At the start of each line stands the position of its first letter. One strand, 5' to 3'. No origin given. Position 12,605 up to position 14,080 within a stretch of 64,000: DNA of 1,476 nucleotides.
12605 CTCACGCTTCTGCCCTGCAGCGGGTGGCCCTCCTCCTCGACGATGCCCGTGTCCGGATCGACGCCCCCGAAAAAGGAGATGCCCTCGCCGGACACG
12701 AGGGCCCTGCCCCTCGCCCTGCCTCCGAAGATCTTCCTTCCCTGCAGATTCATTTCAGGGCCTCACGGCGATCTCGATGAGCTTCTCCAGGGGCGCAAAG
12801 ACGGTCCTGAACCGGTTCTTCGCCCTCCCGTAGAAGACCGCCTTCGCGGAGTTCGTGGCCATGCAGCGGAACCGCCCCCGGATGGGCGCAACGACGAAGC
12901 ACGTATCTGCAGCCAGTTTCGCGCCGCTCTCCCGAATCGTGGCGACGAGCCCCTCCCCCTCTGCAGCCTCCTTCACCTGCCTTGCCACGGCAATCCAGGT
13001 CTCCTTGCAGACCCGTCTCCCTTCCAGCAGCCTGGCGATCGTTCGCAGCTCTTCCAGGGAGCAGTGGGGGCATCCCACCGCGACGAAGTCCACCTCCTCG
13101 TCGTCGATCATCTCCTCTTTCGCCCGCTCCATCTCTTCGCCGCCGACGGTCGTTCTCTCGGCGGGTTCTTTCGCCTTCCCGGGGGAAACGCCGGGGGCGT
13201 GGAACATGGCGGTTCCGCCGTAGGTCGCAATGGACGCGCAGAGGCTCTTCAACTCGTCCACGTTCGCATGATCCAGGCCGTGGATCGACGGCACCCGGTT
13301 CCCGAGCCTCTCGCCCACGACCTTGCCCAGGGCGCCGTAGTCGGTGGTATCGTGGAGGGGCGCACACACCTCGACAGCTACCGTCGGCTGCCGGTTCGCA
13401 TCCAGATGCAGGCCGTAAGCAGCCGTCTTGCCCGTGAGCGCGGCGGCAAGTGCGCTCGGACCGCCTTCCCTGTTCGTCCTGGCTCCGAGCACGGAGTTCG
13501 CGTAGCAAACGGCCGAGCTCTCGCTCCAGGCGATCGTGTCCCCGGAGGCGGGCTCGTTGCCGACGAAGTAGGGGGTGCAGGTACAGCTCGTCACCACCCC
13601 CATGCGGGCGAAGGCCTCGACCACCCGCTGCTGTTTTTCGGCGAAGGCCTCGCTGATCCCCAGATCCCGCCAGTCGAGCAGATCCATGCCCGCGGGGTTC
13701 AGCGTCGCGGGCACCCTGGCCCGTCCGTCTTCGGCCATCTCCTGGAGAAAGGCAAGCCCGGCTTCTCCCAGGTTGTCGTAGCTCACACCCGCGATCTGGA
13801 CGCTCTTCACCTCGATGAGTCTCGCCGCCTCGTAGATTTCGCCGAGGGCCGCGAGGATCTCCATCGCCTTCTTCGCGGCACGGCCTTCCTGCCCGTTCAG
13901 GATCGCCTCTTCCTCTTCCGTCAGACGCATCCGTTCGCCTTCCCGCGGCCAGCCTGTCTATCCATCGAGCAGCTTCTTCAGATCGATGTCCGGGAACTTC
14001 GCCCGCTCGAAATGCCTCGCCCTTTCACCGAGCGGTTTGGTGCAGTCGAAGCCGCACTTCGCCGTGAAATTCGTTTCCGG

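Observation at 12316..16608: Archaeal-type mevalonate-pathway enzymes (two-subunit aconitase X + UbiD decarboxylase) divergent from a bacterial-type HMG-CoA synthase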

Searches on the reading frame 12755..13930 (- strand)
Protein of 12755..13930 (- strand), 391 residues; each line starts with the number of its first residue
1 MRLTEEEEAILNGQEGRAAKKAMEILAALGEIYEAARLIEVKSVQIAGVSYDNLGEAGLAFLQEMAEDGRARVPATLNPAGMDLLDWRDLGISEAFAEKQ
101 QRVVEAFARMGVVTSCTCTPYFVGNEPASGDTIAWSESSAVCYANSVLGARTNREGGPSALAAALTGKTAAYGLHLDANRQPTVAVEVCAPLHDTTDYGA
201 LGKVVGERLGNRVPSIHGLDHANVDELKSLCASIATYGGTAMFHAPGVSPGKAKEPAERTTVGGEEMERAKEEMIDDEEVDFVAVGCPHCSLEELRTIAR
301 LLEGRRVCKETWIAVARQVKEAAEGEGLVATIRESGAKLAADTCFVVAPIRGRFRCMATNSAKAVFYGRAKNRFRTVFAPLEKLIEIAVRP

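Call 3: search_protein_families(library=pfam, proteins=[window:12755-13930:-])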
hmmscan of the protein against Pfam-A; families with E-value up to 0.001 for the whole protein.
window:12755-13930:- (391 aa): 2 families
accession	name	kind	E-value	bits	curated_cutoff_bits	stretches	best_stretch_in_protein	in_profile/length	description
PF04412.18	AcnX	-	3.2e-147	490.8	31.5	1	1-386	1-400/400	Aconitase X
PF00330.25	Aconitase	-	6e-05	22.6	28.7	1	261-344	322-414/463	Aconitase family (aconitate hydratase)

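Call 4: search_protein_families(library=ncbifam, proteins=[window:12755-13930:-])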
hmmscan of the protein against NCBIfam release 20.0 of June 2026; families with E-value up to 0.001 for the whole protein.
window:12755-13930:- (391 aa): 7 families
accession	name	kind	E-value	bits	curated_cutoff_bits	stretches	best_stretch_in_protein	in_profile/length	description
NF051439.1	C3LHypDHLhpIPSEAE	equivalog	2e-87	293.9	700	1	2-389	145-544/555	cis-3-hydroxy-L-proline dehydratase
NF009116.0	PRK12466.1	subfamily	3.6e-06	25.8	531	1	266-346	328-412/472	3-isopropylmalate dehydratase large subunit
TIGR01342.1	acon_putative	hypoth_equivalog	3.8e-06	25.4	719.15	1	275-346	281-356/655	putative aconitate hydratase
NF004016.0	PRK05478.1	subfamily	6.9e-06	24.9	510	1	265-346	325-410/468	3-isopropylmalate dehydratase large subunit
NF001614.1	PRK00402.1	subfamily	2.2e-05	23.3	385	1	275-344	285-358/415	aconitase/3-isopropylmalate dehydratase large subunit family protein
TIGR01343.1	hacA_fam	subfamily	9.3e-05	21.2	385.7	1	276-344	283-355/412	homoaconitate hydratase family protein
NF005558.0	PRK07229.1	equivalog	0.0005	18.7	612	1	275-345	284-358/647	aconitate hydratase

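Call 8: search_solved_structures(query=window:12755-13930:-, max_evalue=0.001)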
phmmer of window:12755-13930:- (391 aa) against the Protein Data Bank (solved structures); distinct sequences matched with E-value up to 0.001: 4.
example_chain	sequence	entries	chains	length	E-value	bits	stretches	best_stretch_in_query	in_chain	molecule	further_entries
7cnr_A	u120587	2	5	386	1.6e-96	326.8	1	1-371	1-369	DUF521 domain-containing protein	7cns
7d2r_A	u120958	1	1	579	2.3e-64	221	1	2-387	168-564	cis-3-hydroxy-L-proline dehydratase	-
7cnp_A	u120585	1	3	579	1.3e-62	215.2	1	2-387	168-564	cis-3-hydroxy-L-proline dehydratase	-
7cnq_A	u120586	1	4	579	1.3e-62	215.2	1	2-387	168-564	cis-3-hydroxy-L-proline dehydratase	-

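Call 12: find_homologous_proteins(query=window:12755-13930:-, max_evalue=1e-20)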
Query window:12755-13930:- (391 aa): 8000 proteins with E <= 1e-20 among 8000 candidates; the best 120 are listed.
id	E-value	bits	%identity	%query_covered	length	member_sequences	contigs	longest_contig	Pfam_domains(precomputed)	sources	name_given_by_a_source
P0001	1.4e-254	862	100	100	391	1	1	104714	PF28406.1,PF04412.20,PF28403.1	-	-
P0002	1.8e-217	740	85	100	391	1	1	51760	PF28406.1,PF04412.20,PF28403.1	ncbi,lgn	-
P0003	7.1e-214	728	84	100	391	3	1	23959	PF28406.1,PF04412.20,PF28403.1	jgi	-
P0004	3.0e-212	723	83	100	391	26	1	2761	PF28406.1,PF04412.20,PF28403.1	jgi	jgi:predicted aconitase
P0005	8.9e-212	721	83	100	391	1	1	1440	PF28406.1,PF04412.20,PF00330.26,PF28403.1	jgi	jgi:predicted aconitase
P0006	1.4e-211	720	83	100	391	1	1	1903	PF28406.1,PF04412.20,PF28403.1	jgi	jgi:predicted aconitase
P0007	8.7e-210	714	82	100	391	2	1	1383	PF28406.1,PF04412.20,PF00330.26,PF28403.1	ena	-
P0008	4.7e-209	712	82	100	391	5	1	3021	PF28406.1,PF04412.20,PF28403.1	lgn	-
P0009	8.6e-209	711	81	100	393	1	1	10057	PF28406.1,PF04412.20,PF28403.1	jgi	jgi:predicted aconitase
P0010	7.0e-207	705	81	100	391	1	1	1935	PF28406.1,PF04412.20,PF28403.1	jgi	jgi:predicted aconitase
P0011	7.9e-207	705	81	100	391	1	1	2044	PF28406.1,PF04412.20,PF28403.1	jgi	jgi:predicted aconitase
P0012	3.0e-206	703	81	100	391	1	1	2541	PF28406.1,PF04412.20,PF28403.1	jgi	jgi:hypothetical protein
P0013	5.5e-205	699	80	100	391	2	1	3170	PF28406.1,PF04412.20,PF28403.1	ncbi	-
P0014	6.7e-205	698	81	100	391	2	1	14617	PF28406.1,PF04412.20,PF28403.1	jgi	jgi:hypothetical protein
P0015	9.9e-202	688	81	99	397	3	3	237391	PF28406.1,PF04412.20,PF28403.1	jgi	jgi:hypothetical protein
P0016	1.0e-201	688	80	100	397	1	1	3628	PF28406.1,PF04412.20,PF28403.1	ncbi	-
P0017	2.7e-200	683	79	100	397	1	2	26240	PF28406.1,PF04412.20,PF28403.1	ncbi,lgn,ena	-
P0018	5.6e-198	676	78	100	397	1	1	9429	PF28406.1,PF04412.20,PF28403.1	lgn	-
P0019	4.7e-194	663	76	100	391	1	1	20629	PF28406.1,PF04412.20,PF28403.1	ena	-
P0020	9.9e-194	662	77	100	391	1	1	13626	PF28406.1,PF04412.20,PF28403.1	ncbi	-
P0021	1.3e-193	661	78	99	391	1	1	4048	PF28406.1,PF04412.20,PF28403.1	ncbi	-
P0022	4.9e-193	659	76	100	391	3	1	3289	PF28406.1,PF04412.20,PF28403.1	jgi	-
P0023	4.8e-192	656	77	100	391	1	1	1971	PF28406.1,PF04412.20,PF28403.1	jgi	jgi:predicted aconitase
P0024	1.1e-191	655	76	100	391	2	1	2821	PF28406.1,PF04412.20,PF28403.1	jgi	jgi:predicted aconitase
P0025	3.2e-191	653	76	100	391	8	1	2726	PF28406.1,PF04412.20,PF28403.1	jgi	jgi:predicted aconitase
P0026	4.0e-191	653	75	100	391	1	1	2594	PF28406.1,PF04412.20,PF28403.1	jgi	jgi:phosphomecalonate degydratase large subunit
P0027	2.2e-190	651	76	100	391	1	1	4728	PF28406.1,PF04412.20,PF28403.1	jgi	jgi:predicted aconitase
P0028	3.3e-190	650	75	100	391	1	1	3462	PF28406.1,PF04412.20,PF00330.26,PF28403.1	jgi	jgi:predicted aconitase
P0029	7.6e-188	642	75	100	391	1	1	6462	PF28406.1,PF04412.20,PF28403.1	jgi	jgi:predicted aconitase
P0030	1.0e-177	609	70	99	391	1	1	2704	PF28406.1,PF04412.20,PF28403.1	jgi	jgi:predicted aconitase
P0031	3.0e-174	597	69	99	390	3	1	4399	PF28406.1,PF04412.20,PF28403.1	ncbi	ncbi:MAG: aconitase X catalytic domain-containing protein [Candidatus Diapherotrites archaeon]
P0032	4.3e-174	597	70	100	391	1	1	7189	PF28406.1,PF04412.20,PF28403.1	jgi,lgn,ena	-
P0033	3.6e-173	594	68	100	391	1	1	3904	PF28406.1,PF04412.20,PF28403.1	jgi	-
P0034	1.2e-172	592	68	99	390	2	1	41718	PF28406.1,PF04412.20,PF28403.1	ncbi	-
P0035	1.5e-172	592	68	99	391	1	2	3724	PF28406.1,PF04412.20,PF28403.1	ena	-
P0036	1.6e-171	589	69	99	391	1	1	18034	PF28406.1,PF04412.20,PF28403.1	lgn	-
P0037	8.0e-171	586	68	99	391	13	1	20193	PF28406.1,PF04412.20,PF28403.1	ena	-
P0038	1.9e-170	585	69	99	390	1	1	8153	PF28406.1,PF04412.20,PF28403.1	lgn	-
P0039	2.1e-170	585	68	99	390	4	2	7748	PF28406.1,PF04412.20,PF28403.1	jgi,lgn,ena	-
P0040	1.5e-169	582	67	99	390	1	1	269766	PF28406.1,PF04412.20,PF28403.1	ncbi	ncbi:MAG: aconitase X catalytic domain-containing protein [Candidatus Diapherotrites archaeon]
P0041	9.6e-169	579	68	99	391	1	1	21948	PF28406.1,PF04412.20,PF28403.1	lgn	-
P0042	5.7e-168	577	67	99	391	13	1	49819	PF28406.1,PF04412.20,PF28403.1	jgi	-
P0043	2.1e-167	575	66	99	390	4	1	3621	PF28406.1,PF04412.20,PF00330.26,PF28403.1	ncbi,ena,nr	ncbi:aconitase X catalytic domain-containing protein [Candidatus Micrarchaeota archaeon]|nr:aconitas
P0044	1.5e-166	572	66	99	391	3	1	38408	PF28406.1,PF04412.20,PF28403.1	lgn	-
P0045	1.1e-163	563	66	99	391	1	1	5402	PF28406.1,PF04412.20,PF28403.1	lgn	-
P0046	2.7e-162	558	65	99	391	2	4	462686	PF28406.1,PF04412.20,PF28403.1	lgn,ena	-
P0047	9.0e-159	547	63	99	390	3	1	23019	PF28406.1,PF04412.20,PF28403.1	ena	-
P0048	1.2e-157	543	63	100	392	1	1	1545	PF28406.1,PF04412.20,PF28403.1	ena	-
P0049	2.0e-157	542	62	100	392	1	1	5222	PF28406.1,PF04412.20,PF28403.1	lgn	-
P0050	3.2e-157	541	60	100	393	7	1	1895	PF28406.1,PF04412.20,PF28403.1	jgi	-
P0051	3.6e-157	541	60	100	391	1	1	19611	PF28406.1,PF04412.20,PF28403.1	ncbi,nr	ncbi:MAG: aconitase X catalytic domain-containing protein [archaeon]|nr:aconitase X catalytic domain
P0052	9.3e-157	540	62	99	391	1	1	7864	PF28406.1,PF04412.20,PF28403.1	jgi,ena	jgi:hypothetical protein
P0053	1.0e-156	540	61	100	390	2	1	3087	PF28406.1,PF04412.20,PF28403.1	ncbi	-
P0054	7.5e-156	537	62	100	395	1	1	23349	PF28406.1,PF04412.20,PF28403.1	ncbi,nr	ncbi:Uncharacterised protein [uncultured archaeon]|nr:Uncharacterised protein [uncultured archaeon]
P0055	1.6e-155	536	60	100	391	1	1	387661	PF28406.1,PF04412.20,PF28403.1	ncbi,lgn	-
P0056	2.2e-155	535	60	100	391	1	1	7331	PF28406.1,PF04412.20,PF28403.1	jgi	-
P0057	4.7e-155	534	63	99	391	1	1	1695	PF28406.1,PF04412.20,PF28403.1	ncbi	-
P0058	4.8e-155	534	59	99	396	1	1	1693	PF28406.1,PF04412.20,PF28403.1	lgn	-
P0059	6.4e-155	534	60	99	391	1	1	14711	PF28406.1,PF04412.20,PF28403.1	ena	-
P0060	8.6e-155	533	59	100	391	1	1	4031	PF28406.1,PF04412.20,PF28403.1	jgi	-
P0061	1.2e-154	533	60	100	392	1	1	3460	PF28406.1,PF04412.20,PF28403.1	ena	-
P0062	1.3e-154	533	61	99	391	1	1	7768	PF28406.1,PF04412.20,PF00330.26,PF28403.1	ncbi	-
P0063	2.7e-154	532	60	100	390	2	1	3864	PF28406.1,PF04412.20,PF28403.1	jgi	jgi:predicted aconitase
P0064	1.3e-153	530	60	99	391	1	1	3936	PF28406.1,PF04412.20,PF28403.1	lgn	-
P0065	1.4e-153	530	61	100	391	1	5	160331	PF28406.1,PF04412.20,PF28403.1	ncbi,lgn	-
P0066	1.7e-153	529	61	100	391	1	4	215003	PF28406.1,PF04412.20,PF28403.1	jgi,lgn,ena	-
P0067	2.9e-153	528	60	100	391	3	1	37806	PF28406.1,PF04412.20,PF28403.1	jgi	-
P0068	5.9e-153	527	60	100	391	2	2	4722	PF28406.1,PF04412.20,PF28403.1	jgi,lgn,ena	-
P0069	7.2e-153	527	62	99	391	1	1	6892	PF28406.1,PF04412.20,PF28403.1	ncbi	-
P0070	1.2e-152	526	62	100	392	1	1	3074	PF28406.1,PF04412.20,PF28403.1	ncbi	ncbi:MAG: aconitase X catalytic domain-containing protein [Candidatus Bathyarchaeia archaeon]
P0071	2.7e-152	525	59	99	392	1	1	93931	PF28406.1,PF04412.20,PF28403.1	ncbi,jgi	-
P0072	2.8e-152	525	59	100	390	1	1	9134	PF28406.1,PF04412.20,PF28403.1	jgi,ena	-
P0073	3.1e-152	525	59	100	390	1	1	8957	PF28406.1,PF04412.20,PF28403.1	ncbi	-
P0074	3.2e-152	525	60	100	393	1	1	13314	PF28406.1,PF04412.20,PF28403.1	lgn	-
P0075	3.4e-152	525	59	99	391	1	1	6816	PF28406.1,PF04412.20,PF28403.1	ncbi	-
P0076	3.8e-152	525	60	99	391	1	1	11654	PF28406.1,PF04412.20,PF28403.1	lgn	-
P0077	5.1e-152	524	58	100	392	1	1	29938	PF28406.1,PF04412.20,PF28403.1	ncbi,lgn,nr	ncbi:MAG: aconitase X catalytic domain-containing protein [Candidatus Diapherotrites archaeon]|nr:ac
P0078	5.9e-152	524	60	100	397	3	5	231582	PF28406.1,PF04412.20,PF28403.1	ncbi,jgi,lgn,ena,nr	ncbi:hypothetical protein AUJ17_02490 [Candidatus Micrarchaeota archaeon CG1_02_47_40]|nr:MAG: hypot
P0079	6.4e-152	524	61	99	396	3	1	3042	PF28406.1,PF04412.20,PF28403.1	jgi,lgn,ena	-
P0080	6.5e-152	524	60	99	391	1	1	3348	PF28406.1,PF04412.20,PF28403.1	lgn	-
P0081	7.3e-152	524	61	99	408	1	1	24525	PF28406.1,PF04412.20,PF28403.1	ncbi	ncbi:MAG: aconitase X catalytic domain-containing protein [Candidatus Norongarragalinales archaeon]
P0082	8.4e-152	524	59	100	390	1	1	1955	PF28406.1,PF04412.20,PF28403.1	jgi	jgi:predicted aconitase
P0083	8.5e-152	524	62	99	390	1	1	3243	PF28406.1,PF04412.20,PF28403.1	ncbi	-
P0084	1.2e-151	523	60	100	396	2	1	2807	PF28406.1,PF04412.20,PF28403.1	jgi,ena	-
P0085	1.5e-151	523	60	99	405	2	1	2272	PF28406.1,PF04412.20,PF28403.1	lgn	-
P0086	1.8e-151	522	59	100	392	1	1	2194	PF28406.1,PF04412.20,PF28403.1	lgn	-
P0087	2.6e-151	522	59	99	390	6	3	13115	PF28406.1,PF04412.20,PF28403.1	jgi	-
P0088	3.4e-151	522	60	99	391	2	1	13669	PF28406.1,PF04412.20,PF28403.1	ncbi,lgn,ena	-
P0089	3.6e-151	522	60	100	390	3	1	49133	PF28406.1,PF04412.20,PF28403.1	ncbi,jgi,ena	ncbi:MAG: aconitase X catalytic domain-containing protein [archaeon]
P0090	4.3e-151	521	59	99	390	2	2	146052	PF28406.1,PF04412.20,PF28403.1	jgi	jgi:hypothetical protein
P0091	4.6e-151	521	60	99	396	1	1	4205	PF28406.1,PF04412.20,PF28403.1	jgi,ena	-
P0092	5.9e-151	521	62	99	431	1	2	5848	PF28406.1,PF04412.20,PF28403.1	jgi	jgi:predicted aconitase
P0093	7.2e-151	521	60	99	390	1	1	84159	PF28406.1,PF04412.20,PF28403.1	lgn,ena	-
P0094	7.3e-151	521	59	100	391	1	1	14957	PF28406.1,PF04412.20,PF28403.1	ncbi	ncbi:MAG: aconitase X catalytic domain-containing protein [Candidatus Diapherotrites archaeon]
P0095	1.1e-150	520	59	99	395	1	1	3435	PF28406.1,PF04412.20,PF28403.1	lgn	-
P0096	1.1e-150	520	61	99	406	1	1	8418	PF28406.1,PF04412.20,PF28403.1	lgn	-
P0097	1.3e-150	520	59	100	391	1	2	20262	PF28406.1,PF04412.20,PF28403.1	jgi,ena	jgi:predicted aconitase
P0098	1.6e-150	519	58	100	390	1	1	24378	PF28406.1,PF04412.20,PF00330.26,PF28403.1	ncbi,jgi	-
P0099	1.6e-150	519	60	99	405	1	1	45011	PF28406.1,PF04412.20,PF28403.1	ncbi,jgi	-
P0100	2.1e-150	519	58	100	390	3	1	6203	PF28406.1,PF04412.20,PF28403.1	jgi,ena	-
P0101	2.7e-150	519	59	99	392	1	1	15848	PF28406.1,PF04412.20,PF28403.1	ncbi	-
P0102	3.0e-150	519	58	100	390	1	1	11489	PF28406.1,PF04412.20,PF28403.1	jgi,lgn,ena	-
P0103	3.1e-150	518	58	100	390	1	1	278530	PF28406.1,PF04412.20,PF28403.1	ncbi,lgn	-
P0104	3.2e-150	518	62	94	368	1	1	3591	PF28406.1,PF04412.20,PF28403.1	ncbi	-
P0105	4.4e-150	518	60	99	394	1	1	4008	PF28406.1,PF04412.20,PF28403.1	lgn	-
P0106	5.6e-150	518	62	99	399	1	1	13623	PF28406.1,PF04412.20,PF28403.1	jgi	jgi:predicted aconitase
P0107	5.8e-150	518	59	99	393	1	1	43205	PF28406.1,PF04412.20,PF28403.1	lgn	-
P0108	6.1e-150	518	58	100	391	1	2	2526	PF28406.1,PF04412.20,PF28403.1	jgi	-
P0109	6.1e-150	517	61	99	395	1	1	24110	PF28406.1,PF04412.20,PF28403.1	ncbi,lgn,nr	ncbi:MAG: aconitase X catalytic domain-containing protein [Candidatus Micrarchaeota archaeon]|nr:aco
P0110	7.8e-150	517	60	99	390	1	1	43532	PF28406.1,PF04412.20,PF28403.1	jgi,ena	jgi:hypothetical protein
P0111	8.8e-150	517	58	99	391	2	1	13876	PF28406.1,PF04412.20,PF28403.1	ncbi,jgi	-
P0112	1.2e-149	517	59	99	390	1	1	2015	PF28406.1,PF04412.20,PF28403.1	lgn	-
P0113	1.2e-149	517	58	100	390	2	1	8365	PF28406.1,PF04412.20,PF28403.1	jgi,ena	-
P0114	1.3e-149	516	58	99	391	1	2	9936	PF28406.1,PF04412.20,PF00330.26,PF28403.1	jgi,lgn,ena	-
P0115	2.5e-149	515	59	99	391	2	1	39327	PF28406.1,PF04412.20,PF00330.26,PF28403.1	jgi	jgi:hypothetical protein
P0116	3.4e-149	515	61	99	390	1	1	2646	PF28406.1,PF04412.20,PF28403.1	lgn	-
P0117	4.3e-149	515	60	99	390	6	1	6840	PF28406.1,PF04412.20,PF00330.26,PF28403.1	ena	-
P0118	4.3e-149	515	58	99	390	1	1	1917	PF28406.1,PF04412.20,PF00330.26,PF28403.1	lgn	-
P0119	4.4e-149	515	59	99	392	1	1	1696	PF28406.1,PF04412.20,PF28403.1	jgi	jgi:predicted aconitase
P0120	4.7e-149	515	59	100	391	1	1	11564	PF28406.1,PF04412.20,PF28403.1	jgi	jgi:predicted aconitase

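Call 22: search_solved_structures(query=window:12755-13930:-, max_evalue=1e-50, show_alignments=2)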
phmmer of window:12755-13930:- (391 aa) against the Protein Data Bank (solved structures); distinct sequences matched with E-value up to 1e-50: 4.
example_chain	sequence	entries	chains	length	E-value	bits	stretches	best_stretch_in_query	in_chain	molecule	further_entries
7cnr_A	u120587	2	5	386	1.6e-96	326.8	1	1-371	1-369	DUF521 domain-containing protein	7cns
7d2r_A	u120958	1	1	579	2.3e-64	221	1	2-387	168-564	cis-3-hydroxy-L-proline dehydratase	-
7cnp_A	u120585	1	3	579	1.3e-62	215.2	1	2-387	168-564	cis-3-hydroxy-L-proline dehydratase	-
7cnq_A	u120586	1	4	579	1.3e-62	215.2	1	2-387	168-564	cis-3-hydroxy-L-proline dehydratase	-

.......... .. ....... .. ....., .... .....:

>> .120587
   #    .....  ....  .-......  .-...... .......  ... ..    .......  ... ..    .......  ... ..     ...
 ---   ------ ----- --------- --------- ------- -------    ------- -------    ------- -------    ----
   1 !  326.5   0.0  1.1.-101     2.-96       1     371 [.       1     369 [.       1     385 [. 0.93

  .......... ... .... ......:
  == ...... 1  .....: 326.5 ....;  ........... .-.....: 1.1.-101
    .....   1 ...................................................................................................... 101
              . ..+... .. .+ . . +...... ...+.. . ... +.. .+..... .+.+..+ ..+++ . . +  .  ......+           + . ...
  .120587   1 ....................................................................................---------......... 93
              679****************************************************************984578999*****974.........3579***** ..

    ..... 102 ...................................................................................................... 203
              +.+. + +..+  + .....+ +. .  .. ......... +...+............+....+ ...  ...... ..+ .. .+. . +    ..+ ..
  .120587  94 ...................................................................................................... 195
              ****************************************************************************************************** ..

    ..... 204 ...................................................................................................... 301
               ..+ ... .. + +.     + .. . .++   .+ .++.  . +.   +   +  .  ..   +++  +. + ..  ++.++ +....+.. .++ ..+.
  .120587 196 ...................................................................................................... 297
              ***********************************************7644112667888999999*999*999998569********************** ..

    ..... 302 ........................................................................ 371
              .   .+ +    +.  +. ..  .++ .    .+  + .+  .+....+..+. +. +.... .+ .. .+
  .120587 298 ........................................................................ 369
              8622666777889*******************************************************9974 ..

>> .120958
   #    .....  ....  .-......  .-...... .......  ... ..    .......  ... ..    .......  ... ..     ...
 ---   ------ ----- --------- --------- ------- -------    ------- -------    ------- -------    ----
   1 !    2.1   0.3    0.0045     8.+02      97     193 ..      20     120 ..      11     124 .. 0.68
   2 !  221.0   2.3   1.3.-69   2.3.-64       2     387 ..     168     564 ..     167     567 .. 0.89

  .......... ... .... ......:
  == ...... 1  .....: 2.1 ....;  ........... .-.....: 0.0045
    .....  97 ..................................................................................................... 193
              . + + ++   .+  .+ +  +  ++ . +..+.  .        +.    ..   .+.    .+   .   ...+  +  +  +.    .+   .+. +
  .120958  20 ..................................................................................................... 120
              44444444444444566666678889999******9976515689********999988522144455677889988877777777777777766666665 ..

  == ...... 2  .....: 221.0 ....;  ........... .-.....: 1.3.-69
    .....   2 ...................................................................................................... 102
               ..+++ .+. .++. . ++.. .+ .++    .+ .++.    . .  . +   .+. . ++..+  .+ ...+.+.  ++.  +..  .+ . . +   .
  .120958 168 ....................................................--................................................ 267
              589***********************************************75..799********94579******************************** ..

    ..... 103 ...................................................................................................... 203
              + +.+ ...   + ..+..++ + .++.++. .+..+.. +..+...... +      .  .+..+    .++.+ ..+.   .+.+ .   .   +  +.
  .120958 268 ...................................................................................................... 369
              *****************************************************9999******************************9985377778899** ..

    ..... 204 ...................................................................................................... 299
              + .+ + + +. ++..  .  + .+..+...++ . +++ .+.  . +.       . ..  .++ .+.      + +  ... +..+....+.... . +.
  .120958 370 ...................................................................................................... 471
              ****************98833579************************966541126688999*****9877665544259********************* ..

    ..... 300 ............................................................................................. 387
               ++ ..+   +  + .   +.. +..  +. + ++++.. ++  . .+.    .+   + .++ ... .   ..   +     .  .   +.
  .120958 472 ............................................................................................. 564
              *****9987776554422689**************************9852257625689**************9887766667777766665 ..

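Call 25: find_encoding_contigs(protein=window:12755-13930:-, flank=10000, max_places=4)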
Protein window:12755-13930:- (391 aa): 1 contig read that carries it; 1 place shown.
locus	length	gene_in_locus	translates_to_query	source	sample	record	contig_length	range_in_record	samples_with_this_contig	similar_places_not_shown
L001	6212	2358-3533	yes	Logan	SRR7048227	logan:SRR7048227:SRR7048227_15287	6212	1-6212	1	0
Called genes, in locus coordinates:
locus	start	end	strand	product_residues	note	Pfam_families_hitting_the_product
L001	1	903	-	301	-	?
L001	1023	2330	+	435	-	PF20695:UbiD_N, PF01977:UbiD, PF20696:UbiD_C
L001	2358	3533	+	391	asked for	PF04412:AcnX, PF28403:AcnX_2nd, PF28406:AcnX_3rd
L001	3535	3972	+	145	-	PF01989:AcnX_swivel_put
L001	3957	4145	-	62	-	-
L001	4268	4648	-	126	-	PF08821:CGGC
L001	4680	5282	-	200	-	PF02596:DUF169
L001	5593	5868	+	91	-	-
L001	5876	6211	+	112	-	?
